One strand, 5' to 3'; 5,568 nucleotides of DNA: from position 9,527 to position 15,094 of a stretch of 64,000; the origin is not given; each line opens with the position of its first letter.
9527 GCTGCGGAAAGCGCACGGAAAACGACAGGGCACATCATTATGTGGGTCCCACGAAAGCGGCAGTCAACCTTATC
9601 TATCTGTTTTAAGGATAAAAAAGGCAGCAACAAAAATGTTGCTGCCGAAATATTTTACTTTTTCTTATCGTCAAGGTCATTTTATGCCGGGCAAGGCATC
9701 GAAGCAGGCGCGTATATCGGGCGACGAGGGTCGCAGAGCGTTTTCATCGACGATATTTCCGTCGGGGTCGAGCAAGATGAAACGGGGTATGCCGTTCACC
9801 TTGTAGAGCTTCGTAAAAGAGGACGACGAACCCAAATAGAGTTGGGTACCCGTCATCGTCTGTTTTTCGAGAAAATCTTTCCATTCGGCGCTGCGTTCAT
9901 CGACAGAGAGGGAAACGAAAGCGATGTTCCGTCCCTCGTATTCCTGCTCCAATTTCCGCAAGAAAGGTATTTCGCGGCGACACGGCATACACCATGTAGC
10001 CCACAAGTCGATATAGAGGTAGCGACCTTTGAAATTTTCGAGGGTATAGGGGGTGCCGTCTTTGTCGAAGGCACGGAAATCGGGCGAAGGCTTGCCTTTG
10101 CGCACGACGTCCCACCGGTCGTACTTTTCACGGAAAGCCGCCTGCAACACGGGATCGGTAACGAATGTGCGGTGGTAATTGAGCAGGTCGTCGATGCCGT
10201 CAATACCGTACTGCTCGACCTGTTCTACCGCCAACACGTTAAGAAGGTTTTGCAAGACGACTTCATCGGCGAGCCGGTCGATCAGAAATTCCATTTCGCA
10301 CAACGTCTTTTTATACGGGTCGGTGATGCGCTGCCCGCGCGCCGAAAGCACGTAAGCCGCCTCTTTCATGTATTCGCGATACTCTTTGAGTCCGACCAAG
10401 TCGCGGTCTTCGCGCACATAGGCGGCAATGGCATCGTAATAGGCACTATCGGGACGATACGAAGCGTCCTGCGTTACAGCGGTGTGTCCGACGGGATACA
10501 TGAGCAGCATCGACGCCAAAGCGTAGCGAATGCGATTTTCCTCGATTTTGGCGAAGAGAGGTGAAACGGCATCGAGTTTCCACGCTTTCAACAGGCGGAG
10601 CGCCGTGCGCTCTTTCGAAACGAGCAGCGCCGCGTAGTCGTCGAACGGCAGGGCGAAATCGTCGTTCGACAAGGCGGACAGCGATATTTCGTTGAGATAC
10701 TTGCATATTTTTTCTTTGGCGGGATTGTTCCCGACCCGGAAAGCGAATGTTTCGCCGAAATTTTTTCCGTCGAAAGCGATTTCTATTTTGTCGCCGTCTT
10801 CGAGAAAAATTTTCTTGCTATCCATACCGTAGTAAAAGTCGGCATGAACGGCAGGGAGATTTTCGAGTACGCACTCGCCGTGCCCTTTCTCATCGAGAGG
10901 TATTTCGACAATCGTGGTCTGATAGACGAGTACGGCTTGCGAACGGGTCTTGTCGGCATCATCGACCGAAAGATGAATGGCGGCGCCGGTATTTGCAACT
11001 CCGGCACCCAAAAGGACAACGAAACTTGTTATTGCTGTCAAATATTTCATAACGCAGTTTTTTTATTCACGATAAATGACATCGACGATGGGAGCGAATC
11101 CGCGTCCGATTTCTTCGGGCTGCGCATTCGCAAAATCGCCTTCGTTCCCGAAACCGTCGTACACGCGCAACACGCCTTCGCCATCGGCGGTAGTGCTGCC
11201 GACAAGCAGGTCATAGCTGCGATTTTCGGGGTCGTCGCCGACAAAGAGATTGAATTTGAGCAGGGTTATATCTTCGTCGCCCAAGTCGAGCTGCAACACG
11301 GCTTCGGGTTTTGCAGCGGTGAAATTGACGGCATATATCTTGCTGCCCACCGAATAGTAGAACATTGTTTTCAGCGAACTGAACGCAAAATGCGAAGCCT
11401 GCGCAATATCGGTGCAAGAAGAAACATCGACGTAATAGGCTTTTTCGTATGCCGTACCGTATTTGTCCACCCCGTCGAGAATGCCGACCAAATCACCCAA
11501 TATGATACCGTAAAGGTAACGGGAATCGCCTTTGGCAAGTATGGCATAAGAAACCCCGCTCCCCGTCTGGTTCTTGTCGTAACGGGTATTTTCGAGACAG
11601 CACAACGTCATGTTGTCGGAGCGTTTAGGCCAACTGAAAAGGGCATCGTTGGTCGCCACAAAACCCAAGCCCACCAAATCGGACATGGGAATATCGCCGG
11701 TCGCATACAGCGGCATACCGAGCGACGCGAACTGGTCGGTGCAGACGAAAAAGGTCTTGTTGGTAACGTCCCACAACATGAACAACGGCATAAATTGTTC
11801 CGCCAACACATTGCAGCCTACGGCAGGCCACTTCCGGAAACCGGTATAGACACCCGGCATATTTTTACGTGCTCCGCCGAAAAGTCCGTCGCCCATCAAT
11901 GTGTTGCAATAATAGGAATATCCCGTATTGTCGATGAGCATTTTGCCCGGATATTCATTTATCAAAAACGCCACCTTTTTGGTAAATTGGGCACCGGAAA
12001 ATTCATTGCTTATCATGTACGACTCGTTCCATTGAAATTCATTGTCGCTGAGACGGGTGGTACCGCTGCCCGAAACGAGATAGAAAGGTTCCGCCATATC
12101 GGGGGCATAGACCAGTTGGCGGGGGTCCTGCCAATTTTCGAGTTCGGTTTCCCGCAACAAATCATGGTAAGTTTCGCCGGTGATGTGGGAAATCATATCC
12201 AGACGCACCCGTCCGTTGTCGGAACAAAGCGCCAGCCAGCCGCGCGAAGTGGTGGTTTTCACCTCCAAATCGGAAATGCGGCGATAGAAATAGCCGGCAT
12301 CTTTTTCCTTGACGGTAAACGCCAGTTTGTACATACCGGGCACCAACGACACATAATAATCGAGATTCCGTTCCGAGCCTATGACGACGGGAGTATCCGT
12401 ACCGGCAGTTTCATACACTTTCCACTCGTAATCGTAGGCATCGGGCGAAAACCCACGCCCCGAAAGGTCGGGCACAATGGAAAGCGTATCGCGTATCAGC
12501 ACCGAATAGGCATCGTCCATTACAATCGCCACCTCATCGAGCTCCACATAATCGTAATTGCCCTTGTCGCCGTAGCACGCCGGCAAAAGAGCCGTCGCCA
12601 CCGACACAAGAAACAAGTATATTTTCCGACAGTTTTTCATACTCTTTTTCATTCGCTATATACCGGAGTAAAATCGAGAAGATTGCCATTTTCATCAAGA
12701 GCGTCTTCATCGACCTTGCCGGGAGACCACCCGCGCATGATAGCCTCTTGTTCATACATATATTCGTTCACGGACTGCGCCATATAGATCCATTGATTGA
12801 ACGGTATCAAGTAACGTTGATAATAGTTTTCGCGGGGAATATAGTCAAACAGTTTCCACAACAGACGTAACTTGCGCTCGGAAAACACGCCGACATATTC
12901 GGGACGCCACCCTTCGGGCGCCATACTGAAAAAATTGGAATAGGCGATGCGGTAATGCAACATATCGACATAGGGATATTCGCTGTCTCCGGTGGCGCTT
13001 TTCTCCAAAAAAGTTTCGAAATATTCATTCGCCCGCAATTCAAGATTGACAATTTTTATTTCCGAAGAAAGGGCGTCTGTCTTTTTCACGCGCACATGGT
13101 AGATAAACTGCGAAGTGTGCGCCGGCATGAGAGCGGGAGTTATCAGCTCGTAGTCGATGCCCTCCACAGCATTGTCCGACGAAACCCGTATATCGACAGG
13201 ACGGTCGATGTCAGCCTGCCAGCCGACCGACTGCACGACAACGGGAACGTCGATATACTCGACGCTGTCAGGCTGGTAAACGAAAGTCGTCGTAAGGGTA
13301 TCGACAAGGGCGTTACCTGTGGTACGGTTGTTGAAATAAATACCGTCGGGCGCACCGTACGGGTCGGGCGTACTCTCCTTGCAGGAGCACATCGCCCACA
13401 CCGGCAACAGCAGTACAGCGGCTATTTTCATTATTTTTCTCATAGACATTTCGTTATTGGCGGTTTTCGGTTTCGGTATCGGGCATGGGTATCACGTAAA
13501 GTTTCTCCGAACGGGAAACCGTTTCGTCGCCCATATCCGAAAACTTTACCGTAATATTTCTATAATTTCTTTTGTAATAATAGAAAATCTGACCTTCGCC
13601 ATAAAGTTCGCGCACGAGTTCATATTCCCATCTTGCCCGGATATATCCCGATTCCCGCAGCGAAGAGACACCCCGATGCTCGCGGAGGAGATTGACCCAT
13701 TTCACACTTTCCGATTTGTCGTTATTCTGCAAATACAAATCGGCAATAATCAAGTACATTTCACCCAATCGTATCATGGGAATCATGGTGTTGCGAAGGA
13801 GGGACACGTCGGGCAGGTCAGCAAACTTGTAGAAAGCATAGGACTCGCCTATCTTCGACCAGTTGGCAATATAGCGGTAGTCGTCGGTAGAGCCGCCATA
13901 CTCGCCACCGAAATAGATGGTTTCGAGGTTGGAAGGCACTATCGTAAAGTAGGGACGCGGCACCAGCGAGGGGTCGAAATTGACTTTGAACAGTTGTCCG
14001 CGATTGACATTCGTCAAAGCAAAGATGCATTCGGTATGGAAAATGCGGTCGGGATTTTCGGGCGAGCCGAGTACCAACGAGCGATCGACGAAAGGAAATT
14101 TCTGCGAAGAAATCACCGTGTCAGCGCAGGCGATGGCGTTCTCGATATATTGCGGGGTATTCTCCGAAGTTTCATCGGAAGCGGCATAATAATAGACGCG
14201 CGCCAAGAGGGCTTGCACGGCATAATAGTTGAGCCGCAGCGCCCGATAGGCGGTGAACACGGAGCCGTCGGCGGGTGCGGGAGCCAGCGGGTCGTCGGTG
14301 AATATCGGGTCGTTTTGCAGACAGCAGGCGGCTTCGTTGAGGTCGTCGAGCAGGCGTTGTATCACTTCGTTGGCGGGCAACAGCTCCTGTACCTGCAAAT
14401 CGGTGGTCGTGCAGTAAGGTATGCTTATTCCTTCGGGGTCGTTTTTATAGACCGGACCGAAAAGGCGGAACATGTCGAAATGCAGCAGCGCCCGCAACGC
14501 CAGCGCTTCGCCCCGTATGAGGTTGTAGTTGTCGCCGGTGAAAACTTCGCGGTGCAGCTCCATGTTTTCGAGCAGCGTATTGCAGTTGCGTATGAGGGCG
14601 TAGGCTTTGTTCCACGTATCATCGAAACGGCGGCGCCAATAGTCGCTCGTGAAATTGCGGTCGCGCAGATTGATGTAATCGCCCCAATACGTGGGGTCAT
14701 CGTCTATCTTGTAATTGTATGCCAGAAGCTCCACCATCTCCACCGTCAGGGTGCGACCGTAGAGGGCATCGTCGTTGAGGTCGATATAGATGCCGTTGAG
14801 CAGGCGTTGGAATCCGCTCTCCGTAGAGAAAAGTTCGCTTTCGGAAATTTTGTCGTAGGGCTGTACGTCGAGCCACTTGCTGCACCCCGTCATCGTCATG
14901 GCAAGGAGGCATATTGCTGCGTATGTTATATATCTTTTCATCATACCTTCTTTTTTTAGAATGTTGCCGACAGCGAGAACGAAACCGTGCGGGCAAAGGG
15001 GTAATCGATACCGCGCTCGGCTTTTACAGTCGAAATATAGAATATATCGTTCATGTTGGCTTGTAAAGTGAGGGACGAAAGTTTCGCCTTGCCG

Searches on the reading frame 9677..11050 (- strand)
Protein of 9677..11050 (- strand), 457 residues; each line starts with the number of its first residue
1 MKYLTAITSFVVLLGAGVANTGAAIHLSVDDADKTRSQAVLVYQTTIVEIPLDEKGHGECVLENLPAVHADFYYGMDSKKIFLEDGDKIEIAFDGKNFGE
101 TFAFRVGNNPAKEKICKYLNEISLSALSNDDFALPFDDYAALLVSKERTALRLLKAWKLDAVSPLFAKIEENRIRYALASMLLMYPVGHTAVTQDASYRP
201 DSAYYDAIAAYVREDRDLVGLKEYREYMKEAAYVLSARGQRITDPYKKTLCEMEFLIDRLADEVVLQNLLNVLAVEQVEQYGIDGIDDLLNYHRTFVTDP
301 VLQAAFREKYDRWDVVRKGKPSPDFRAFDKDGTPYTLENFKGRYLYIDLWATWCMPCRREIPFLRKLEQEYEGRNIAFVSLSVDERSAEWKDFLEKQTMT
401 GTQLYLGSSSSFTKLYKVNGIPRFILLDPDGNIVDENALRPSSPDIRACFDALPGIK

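Call 94: search_protein_families(library=pfam, proteins=[window:9677-11050:-], max_evalue=0.0001)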
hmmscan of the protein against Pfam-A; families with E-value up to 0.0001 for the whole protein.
window:9677-11050:- (457 aa): 4 families
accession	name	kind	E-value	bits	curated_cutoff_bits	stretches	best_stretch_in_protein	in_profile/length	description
PF08534.16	Redoxin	-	6.2e-19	68.7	26.6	1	318-437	2-132/148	Redoxin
PF00578.27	AhpC-TSA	-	5.9e-16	59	26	1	319-434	2-122/124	AhpC/TSA family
PF13905.12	Thioredoxin_8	-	5.1e-15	56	27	1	342-433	1-94/94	Thioredoxin-like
PF00085.26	Thioredoxin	-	1.4e-07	31.9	23.5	1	345-389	21-64/103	Thioredoxin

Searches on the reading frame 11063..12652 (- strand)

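Call 94: search_protein_families(library=pfam, proteins=[window:11063-12652:-], max_evalue=0.0001)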
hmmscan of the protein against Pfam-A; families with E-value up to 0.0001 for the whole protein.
window:11063-12652:- (529 aa): 1 family
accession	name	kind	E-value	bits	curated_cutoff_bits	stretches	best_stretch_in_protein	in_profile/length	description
PF16407.11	PKD_2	-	5.6e-24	85.6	39.2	1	26-161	1-140/157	PKD-like family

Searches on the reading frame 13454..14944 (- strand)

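Call 94: search_protein_families(library=pfam, proteins=[window:13454-14944:-], max_evalue=0.0001)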
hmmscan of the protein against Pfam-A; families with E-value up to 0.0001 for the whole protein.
window:13454-14944:- (496 aa): 2 families
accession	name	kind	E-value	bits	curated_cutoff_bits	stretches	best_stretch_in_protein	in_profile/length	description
PF14322.12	SusD-like_3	-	5.5e-17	63.1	27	1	23-211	1-167/191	Starch-binding associating with outer membrane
PF07980.17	SusD_RagB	-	5.6e-06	26.6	23.1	1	367-462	131-235/297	SusD family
